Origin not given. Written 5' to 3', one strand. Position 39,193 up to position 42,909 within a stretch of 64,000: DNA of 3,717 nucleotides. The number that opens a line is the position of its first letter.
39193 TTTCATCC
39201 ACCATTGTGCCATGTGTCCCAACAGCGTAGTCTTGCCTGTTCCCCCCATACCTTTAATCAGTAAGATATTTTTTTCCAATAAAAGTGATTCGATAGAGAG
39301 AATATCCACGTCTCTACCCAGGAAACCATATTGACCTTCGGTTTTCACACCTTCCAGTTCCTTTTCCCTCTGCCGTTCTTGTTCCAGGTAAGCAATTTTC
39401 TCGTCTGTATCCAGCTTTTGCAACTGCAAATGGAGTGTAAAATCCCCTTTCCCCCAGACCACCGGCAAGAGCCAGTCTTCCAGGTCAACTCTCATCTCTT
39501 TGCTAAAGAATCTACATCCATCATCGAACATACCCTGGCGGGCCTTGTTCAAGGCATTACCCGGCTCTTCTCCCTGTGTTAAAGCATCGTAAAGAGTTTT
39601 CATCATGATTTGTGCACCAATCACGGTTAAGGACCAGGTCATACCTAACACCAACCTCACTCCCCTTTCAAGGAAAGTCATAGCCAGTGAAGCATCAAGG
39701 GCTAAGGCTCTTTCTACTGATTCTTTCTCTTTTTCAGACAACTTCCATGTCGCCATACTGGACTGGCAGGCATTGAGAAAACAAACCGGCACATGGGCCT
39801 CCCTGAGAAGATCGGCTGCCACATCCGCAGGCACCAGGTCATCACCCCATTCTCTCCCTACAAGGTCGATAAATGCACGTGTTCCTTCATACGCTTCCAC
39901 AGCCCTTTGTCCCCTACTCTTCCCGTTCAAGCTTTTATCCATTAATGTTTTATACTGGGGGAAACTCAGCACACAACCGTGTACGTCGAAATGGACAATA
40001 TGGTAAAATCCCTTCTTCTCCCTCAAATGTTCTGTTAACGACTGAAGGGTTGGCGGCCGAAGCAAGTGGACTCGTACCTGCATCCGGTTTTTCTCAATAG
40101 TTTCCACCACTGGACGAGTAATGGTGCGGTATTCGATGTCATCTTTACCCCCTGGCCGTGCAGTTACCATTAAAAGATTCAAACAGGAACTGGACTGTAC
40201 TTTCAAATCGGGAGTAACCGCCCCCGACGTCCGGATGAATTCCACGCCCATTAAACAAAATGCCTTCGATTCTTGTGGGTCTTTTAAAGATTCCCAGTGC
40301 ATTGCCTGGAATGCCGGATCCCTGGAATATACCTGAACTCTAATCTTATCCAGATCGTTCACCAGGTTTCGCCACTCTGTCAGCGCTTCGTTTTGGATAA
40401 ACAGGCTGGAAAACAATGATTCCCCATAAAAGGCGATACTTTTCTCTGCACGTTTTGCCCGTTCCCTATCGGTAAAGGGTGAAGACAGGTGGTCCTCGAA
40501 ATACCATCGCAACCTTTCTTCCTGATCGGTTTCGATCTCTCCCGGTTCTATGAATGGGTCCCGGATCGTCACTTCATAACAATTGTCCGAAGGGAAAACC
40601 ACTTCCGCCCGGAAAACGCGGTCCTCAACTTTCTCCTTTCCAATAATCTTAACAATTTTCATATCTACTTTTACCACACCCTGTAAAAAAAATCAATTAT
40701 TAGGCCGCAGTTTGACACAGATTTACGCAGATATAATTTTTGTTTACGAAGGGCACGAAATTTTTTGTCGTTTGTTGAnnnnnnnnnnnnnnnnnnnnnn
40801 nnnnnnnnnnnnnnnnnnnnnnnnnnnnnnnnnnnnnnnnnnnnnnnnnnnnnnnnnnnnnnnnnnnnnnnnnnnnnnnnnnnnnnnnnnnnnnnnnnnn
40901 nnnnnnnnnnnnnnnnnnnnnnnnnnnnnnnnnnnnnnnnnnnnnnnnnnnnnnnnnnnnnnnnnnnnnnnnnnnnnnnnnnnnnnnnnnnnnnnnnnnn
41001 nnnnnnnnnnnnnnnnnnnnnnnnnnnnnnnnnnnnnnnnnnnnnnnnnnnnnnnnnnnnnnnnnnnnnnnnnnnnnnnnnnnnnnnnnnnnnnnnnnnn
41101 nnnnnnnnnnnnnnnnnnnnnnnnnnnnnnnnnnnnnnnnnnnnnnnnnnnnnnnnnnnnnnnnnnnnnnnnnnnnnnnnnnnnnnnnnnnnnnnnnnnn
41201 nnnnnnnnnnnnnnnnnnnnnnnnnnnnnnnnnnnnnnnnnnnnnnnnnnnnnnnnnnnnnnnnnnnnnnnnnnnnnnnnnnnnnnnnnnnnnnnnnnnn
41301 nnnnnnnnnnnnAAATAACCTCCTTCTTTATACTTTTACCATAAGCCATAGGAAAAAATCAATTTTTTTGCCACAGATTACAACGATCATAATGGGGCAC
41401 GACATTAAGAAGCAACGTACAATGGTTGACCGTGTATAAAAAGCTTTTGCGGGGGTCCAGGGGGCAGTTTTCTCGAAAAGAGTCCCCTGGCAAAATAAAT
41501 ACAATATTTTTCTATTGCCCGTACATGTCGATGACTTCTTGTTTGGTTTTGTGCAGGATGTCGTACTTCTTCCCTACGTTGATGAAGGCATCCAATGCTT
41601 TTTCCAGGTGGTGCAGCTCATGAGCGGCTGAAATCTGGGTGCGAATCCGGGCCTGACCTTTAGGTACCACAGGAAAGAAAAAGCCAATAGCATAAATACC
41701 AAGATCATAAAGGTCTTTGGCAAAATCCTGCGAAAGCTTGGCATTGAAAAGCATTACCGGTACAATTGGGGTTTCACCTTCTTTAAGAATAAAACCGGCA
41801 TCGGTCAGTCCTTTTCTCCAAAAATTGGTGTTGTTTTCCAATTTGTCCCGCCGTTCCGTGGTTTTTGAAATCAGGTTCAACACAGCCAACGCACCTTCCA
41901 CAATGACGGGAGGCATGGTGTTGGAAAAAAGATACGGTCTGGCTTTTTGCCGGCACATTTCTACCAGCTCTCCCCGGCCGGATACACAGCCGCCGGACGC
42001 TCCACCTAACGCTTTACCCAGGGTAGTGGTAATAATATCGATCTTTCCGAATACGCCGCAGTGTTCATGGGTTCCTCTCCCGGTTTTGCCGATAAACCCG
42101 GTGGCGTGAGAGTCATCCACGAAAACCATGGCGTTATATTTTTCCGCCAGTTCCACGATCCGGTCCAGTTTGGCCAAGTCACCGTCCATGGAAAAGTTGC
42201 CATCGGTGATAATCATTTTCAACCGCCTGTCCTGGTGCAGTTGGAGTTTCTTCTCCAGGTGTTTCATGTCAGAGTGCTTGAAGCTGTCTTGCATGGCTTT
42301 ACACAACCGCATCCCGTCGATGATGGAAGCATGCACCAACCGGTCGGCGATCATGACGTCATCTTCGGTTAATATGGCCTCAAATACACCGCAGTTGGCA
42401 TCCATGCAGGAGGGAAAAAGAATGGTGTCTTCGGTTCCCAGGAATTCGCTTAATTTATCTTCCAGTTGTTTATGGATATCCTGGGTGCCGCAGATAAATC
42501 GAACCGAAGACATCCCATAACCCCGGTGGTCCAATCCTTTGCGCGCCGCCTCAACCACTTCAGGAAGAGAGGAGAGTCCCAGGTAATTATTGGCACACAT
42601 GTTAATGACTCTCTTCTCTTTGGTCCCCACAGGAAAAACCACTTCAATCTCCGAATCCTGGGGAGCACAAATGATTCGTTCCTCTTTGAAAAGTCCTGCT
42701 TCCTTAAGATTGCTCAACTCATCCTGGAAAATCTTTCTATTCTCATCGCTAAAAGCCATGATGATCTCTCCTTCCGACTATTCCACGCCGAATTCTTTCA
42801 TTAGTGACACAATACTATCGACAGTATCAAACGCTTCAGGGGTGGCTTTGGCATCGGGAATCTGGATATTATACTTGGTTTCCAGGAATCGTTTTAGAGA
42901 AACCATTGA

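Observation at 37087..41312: Small acidic ORF plus CHAT(caspase-like)-NB-ARC-TPR giant: candidate protease-armed NLR-like immune module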

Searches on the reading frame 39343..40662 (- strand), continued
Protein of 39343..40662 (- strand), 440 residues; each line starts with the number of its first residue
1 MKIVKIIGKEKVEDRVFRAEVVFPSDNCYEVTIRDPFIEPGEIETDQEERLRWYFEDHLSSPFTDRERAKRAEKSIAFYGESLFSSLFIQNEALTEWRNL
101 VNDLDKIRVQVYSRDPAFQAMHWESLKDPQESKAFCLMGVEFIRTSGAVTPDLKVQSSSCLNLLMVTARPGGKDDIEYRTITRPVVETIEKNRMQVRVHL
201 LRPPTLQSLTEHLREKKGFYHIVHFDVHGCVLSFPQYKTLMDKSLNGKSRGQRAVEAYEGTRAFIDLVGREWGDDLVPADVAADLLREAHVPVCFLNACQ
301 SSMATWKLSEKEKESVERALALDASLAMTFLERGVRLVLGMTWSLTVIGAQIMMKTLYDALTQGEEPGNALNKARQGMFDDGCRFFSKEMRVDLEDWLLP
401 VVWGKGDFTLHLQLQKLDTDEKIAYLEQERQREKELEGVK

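Call 46: find_encoding_contigs(protein=P0008, flank=7000, max_places=3)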
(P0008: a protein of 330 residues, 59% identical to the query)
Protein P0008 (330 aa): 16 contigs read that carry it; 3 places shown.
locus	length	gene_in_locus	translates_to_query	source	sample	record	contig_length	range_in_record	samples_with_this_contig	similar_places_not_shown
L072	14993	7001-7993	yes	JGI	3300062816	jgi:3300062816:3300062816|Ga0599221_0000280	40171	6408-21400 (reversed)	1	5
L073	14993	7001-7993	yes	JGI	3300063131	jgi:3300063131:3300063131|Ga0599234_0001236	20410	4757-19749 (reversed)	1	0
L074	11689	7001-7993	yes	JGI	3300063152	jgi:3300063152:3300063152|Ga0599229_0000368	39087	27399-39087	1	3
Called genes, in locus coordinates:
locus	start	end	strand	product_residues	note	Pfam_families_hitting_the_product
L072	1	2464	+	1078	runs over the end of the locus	PF14870:PSII_BNR (faint), PF02012:BNR (faint), PF24316:Tli3 (faint), PF13088:BNR_2 (faint), PF15902:Sortilin-Vps10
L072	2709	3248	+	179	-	-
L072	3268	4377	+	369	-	PF02405:MlaE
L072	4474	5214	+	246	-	PF00005:ABC_tran, PF13304:AAA_21 (faint)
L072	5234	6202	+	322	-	PF02470:MlaD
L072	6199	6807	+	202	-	PF03886:ABC_trans_aux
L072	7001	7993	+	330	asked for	-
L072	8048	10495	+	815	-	PF12770:CHAT (weak), PF05729:NACHT, PF07719:TPR_2 (faint), PF00515:TPR_1 (faint), PF13181:TPR_8 (faint), PF17874:TPR_MalT (weak), PF13424:TPR_12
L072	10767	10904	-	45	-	-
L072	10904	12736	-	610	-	PF19289:PmbA_TldD_3rd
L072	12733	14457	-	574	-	PF19289:PmbA_TldD_3rd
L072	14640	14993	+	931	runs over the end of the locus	PF09699:Paired_CXXCH_1 (faint), PF14522:Cytochrome_C7 (faint), PF14537:Cytochrom_c3_2 (faint), PF22113:Mtrc-MtrF_II-IV_dom (faint), PF01292:Ni_hydr_CYTB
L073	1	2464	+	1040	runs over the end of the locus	?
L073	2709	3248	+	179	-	-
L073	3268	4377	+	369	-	PF02405:MlaE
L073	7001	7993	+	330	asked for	-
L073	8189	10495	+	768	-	PF05729:NACHT, PF07719:TPR_2 (faint), PF00515:TPR_1 (faint), PF13181:TPR_8 (faint), PF17874:TPR_MalT (weak), PF13424:TPR_12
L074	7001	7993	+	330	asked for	-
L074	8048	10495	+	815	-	PF12770:CHAT (weak), PF05729:NACHT, PF07719:TPR_2 (faint), PF00515:TPR_1 (faint), PF13181:TPR_8 (faint), PF17874:TPR_MalT (weak), PF13424:TPR_12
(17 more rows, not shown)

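Call 47: find_encoding_contigs(protein=P0014, flank=7000, max_places=2)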
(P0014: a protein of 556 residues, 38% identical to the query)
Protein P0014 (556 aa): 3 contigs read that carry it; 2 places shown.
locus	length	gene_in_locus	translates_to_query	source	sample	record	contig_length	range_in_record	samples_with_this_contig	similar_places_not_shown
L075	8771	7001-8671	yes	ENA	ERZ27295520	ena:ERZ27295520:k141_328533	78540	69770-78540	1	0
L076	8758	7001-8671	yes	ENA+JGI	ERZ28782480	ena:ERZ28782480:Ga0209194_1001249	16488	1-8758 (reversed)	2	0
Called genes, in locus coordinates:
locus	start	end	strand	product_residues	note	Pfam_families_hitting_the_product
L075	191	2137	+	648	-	PF20434:BD-FAE, PF00326:Peptidase_S9, PF01738:DLH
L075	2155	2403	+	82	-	PF20522:DUF6737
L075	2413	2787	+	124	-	PF09996:DUF2237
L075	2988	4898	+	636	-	PF00395:SLH, PF03130:HEAT_PBS (faint), PF13513:HEAT_EZ (faint), PF00514:Arm (faint), PF02985:HEAT (faint), PF13646:HEAT_2, PF24714:TOR1L1_N (faint), PF13646:HEAT_2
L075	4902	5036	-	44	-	PF01934:HepT-like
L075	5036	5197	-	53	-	-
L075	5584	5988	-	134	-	PF07592:DDE_Tnp_ISAZ013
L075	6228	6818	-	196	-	PF07592:DDE_Tnp_ISAZ013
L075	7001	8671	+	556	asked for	PF24883:NPHP3_N (faint), PF12770:CHAT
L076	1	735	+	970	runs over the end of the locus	-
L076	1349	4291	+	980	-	-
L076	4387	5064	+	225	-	PF00702:Hydrolase, PF13419:HAD_2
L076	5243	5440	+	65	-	-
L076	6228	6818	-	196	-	PF07592:DDE_Tnp_ISAZ013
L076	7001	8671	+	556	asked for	PF24883:NPHP3_N (faint), PF12770:CHAT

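Call 48: find_encoding_contigs(protein=P0032, flank=7000, max_places=2)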
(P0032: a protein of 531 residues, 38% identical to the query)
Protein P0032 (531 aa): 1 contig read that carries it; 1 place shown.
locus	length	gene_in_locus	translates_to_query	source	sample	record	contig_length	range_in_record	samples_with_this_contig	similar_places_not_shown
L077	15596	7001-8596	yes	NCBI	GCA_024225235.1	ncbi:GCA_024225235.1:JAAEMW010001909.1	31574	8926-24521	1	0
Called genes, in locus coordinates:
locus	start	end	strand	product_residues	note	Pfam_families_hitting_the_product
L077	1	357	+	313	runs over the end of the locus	PF00696:AA_kinase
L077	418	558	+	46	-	-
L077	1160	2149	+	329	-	-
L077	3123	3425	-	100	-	-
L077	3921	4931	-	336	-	-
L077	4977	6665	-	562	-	PF00702:Hydrolase, PF13419:HAD_2, PF13242:Hydrolase_like (weak), PF00586:AIRS, PF02769:AIRS_C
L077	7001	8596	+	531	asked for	PF12770:CHAT, PF13191:AAA_16 (faint)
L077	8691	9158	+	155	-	-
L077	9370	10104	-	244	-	PF05685:Uma2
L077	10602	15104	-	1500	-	PF00270:DEAD, PF04851:ResIII, PF00271:Helicase_C, PF19306:WHD_Lhr, PF08494:DEAD_assoc, PF23235:WHD_3rd_Lhr, PF23234:WHD_4th_Lhr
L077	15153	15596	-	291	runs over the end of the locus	-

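Call 56: find_related_loci(query=A2, collection=metagenome_contigs, flank=7000)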
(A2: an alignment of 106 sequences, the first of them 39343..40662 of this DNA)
Query A2 (440 aa) in metagenome_contigs; peptide patterns used: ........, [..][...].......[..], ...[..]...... (x = any residue, [..] = any of these).
600 stretches matched a pattern (row limit reached: there are more); 546 encode a relative of the query (tblastn E <= 1e-3); the best 80 are kept; 80 distinct loci.
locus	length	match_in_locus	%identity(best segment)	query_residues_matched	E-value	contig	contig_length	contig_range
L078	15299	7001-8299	57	1-440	6e-159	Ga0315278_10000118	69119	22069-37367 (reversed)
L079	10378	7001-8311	54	1-440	2e-156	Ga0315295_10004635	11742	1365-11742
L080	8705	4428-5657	37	3-422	1e-85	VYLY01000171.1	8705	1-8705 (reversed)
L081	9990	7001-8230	37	3-422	7e-85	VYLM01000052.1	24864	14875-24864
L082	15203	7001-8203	37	3-413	2e-84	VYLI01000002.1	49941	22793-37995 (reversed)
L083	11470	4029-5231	38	3-413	1e-84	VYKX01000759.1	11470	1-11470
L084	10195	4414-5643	37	3-422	4e-84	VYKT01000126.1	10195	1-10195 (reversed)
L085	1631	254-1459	37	16-432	7e-88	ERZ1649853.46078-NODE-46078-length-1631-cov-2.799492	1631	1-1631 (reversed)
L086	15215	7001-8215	37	19-432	5e-80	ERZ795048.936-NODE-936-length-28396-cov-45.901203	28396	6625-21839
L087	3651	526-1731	36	4-410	3e-80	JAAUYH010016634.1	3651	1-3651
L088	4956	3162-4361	38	21-434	5e-79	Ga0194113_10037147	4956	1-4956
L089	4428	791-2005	35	17-434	1e-78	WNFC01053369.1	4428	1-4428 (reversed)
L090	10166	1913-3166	35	1-435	1e-77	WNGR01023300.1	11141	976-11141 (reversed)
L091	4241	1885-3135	35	1-431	1e-77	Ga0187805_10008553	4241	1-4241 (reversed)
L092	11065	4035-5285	35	1-432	2e-77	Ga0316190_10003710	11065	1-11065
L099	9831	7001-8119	38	19-403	2e-76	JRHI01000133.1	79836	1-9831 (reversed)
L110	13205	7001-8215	36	19-432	2e-74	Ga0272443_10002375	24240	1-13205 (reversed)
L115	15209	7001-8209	36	19-434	3e-73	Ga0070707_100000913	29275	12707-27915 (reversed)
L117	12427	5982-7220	35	1-432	2e-72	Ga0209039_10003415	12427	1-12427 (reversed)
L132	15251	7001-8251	34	1-429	7e-71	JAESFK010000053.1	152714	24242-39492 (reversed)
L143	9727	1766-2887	32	17-403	2e-67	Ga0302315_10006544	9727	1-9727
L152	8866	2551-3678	35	19-406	2e-65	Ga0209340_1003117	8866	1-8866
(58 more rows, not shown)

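Call 61: search_protein_families(library=pfam, proteins=[L099:6540-6914:+, L115:6635-6946:+, L078:6643-6900:+, L079:5359-6936:+, L086:10618-11409:+, L110:10352-11203:+, L143:5525-6313:+, L117:9548-10213:+, L132:5033-6934:+, L152:153-2408:+], max_evalue=0.01)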
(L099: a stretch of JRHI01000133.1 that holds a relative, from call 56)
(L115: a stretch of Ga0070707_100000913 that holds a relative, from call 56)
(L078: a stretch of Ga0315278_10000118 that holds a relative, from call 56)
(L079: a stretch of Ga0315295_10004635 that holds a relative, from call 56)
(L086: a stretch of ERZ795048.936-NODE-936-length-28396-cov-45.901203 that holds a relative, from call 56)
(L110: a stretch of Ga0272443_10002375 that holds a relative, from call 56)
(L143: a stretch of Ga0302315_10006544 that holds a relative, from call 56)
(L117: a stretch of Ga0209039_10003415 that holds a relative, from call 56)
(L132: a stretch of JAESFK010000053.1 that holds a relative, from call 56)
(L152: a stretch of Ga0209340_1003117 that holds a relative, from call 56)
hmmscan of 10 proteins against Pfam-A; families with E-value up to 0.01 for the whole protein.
L099:6540-6914:+ (124 aa): 0 families

L115:6635-6946:+ (103 aa): 0 families

L078:6643-6900:+ (85 aa): 1 family
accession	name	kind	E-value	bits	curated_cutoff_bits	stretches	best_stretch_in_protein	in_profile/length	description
PF09720.15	Unstab_antitox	-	5.2e-14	52.5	23.3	1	21-73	2-54/54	Putative addiction module component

L079:5359-6936:+ (525 aa): 1 family
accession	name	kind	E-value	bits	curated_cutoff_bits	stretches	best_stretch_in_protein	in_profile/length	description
PF00221.24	Lyase_aromatic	-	4.9e-188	626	27.3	1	20-473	6-466/466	Aromatic amino acid lyase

L086:10618-11409:+ (263 aa): 1 family
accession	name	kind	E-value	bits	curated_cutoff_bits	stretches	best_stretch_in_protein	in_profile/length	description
PF01975.23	SurE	-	7.2e-51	173.1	22.1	1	4-198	1-186/189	Survival protein SurE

L110:10352-11203:+ (283 aa): 14 families
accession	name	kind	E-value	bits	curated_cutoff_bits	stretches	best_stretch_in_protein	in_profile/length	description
PF08241.18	Methyltransf_11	-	1.8e-21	77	21.2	1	44-141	1-95/95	Methyltransferase domain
PF13649.12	Methyltransf_25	-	1.8e-21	77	27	1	43-137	1-97/97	Methyltransferase domain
PF13847.12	Methyltransf_31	-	3.5e-20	72.6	27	1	38-142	2-110/145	Methyltransferase domain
PF08242.18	Methyltransf_12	-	2.8e-14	54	30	1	44-138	1-97/98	Methyltransferase domain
PF01209.24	Ubie_methyltran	-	2.2e-12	47.3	20.1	1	24-140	32-150/233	ubiE/COQ5 methyltransferase family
PF13489.12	Methyltransf_23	-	1.9e-11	44.4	27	1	30-194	11-160/164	Methyltransferase domain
PF01135.25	PCMT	-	2.8e-08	34.2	20.3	1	30-98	64-133/210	Protein-L-isoaspartate(D-aspartate) O-methyltransferase (PCMT)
PF24675.1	NpmA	-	7.4e-06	25.8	60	1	40-101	24-89/214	16S rRNA (adenine(1408)-N(1))-methyltransferase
PF05175.20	MTS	-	1.2e-05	25.4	23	1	34-112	26-104/170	Methyltransferase small domain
PF02390.23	Methyltransf_4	-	7.9e-05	22.6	24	1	43-100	5-62/173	Putative methyltransferase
PF00398.26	RrnaAD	-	0.00011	21.9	24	1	24-106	15-93/263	Ribosomal RNA adenine dimethylase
PF05219.18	DREV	-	0.00019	21.1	26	1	40-141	95-186/265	DREV methyltransferase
PF02353.26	CMAS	-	0.0002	21.2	27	1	21-117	44-138/273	Mycolic acid cyclopropane synthetase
PF05401.17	NodS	-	0.0051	17.1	24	1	13-130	17-130/201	Nodulation protein S (NodS)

L143:5525-6313:+ (262 aa): 8 families
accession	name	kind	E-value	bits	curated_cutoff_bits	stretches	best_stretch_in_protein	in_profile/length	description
PF08241.18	Methyltransf_11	-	4.3e-20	72.6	21.2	1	47-135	1-93/95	Methyltransferase domain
PF13649.12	Methyltransf_25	-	5.4e-16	59.5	27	1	47-133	2-97/97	Methyltransferase domain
PF08242.18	Methyltransf_12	-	6.5e-10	40.1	30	1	47-135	1-98/98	Methyltransferase domain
PF13489.12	Methyltransf_23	-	1.6e-07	31.6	27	1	40-135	20-114/164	Methyltransferase domain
PF13847.12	Methyltransf_31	-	2.8e-07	30.7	27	1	41-135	2-107/145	Methyltransferase domain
PF01728.25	FtsJ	-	0.00086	19.7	24.1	1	33-75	11-56/181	FtsJ-like methyltransferase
PF05219.18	DREV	-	0.0021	17.7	26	1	42-134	94-183/265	DREV methyltransferase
PF05148.21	Methyltransf_8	-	0.005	17.2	27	1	8-136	40-155/219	Hypothetical methyltransferase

L117:9548-10213:+ (221 aa): 1 family
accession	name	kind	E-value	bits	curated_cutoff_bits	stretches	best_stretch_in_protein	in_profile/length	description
PF13386.12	DsbD_2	-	9.9e-14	52.1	24.9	1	10-177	2-168/199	Cytochrome C biogenesis protein transmembrane region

L132:5033-6934:+ (633 aa): 3 families
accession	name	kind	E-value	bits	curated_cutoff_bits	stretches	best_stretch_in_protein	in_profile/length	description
PF00924.24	MS_channel_2nd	-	1.9e-23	82.8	20.2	1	448-512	2-68/68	Mechanosensitive ion channel, beta-domain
PF21082.3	MS_channel_3rd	-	5.8e-17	62.3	21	1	517-605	1-88/88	Mechanosensitive ion channel MscS, C-terminal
PF21088.3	MS_channel_1st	-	3.5e-05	24.1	23.1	1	406-446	2-42/42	Mechanosensitive ion channel, transmembrane helices 2/3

L152:153-2408:+ (751 aa): 1 family
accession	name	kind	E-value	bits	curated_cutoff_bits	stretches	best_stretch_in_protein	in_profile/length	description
PF00795.27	CN_hydrolase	-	3.3e-07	30.3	23.2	1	310-456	1-158/256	Carbon-nitrogen hydrolase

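Call 87: search_protein_families(library=padloc, proteins=[L007:7198-8040:+, L115:6635-6946:+, L099:6600-6914:+, L007:3550-5682:+], max_evalue=0.001)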
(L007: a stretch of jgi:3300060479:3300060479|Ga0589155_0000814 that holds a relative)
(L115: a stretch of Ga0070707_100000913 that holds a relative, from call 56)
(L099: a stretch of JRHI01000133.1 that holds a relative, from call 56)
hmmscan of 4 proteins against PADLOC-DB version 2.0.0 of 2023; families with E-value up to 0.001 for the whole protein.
L007:7198-8040:+ (280 aa): 1 family
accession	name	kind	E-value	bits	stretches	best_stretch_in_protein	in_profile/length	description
PDLC02986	bGSDM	-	3.6e-58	195.1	1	6-242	1-227/257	-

L115:6635-6946:+ (103 aa): 0 families

L099:6600-6914:+ (104 aa): 0 families

L007:3550-5682:+ (710 aa): 0 families

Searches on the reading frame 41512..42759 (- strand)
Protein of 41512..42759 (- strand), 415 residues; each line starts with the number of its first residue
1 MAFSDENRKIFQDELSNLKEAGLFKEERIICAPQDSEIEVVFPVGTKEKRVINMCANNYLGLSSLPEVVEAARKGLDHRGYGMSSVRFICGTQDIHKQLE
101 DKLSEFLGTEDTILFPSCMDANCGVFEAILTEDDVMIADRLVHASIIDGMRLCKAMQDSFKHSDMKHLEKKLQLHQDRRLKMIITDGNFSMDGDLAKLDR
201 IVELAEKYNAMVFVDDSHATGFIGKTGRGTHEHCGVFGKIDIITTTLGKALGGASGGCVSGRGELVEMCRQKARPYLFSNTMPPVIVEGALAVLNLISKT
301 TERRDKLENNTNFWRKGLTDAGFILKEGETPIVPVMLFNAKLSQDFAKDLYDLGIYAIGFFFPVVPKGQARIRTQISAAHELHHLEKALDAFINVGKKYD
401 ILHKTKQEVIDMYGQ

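Call 6: search_protein_families(library=pfam, proteins=[window:41512-42759:-], max_evalue=0.01)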
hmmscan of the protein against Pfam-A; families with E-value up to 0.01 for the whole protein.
window:41512-42759:- (415 aa): 4 families
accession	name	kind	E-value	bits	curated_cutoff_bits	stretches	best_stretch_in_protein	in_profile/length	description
PF00155.27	Aminotran_1_2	-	1.6e-53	182.7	19.7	1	50-392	2-361/361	Aminotransferase class I and II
PF00464.25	SHMT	-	4.2e-05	22.8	27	1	161-262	154-245/399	Serine hydroxymethyltransferase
PF01053.26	Cys_Met_Meta_PP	-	0.00018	20.6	27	1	96-223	54-181/381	Cys/Met metabolism PLP-dependent enzyme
PF01041.23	DegT_DnrJ_EryC1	-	0.0065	16.2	19.8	0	191-270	121-196/360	DegT/DnrJ/EryC1/StrS aminotransferase family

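Call 7: search_protein_families(library=padloc, proteins=[window:41512-42759:-], max_evalue=0.01)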
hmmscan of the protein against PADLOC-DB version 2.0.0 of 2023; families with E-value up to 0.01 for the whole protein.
window:41512-42759:- (415 aa): 0 families

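Call 74: list_cluster_members(proteins=[window:41512-42759:-, window:43065-44771:-, window:44919-45764:-, window:37087-40662:-, window:35977-37065:+])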
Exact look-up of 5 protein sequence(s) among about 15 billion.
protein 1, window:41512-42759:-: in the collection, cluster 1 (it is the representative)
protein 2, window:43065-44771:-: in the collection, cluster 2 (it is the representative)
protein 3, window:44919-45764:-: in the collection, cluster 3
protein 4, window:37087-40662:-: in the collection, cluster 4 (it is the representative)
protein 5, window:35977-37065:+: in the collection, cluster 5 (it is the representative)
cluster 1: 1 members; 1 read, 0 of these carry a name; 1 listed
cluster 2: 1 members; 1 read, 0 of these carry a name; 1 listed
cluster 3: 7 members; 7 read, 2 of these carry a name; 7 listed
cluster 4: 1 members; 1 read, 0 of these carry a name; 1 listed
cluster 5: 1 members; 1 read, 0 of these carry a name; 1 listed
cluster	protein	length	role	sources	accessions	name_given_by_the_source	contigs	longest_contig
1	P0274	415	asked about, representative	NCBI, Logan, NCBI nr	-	-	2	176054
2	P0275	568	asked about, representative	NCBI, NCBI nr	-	-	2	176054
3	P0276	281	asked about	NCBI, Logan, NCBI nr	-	-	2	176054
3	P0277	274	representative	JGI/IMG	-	phosphatidylserine decarboxylase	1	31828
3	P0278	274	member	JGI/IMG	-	phosphatidylserine decarboxylase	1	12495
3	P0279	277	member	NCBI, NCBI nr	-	-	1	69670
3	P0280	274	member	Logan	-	-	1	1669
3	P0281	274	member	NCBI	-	-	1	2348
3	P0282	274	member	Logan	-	-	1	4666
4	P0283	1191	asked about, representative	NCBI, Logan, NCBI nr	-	-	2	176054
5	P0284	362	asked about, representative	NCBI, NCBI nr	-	-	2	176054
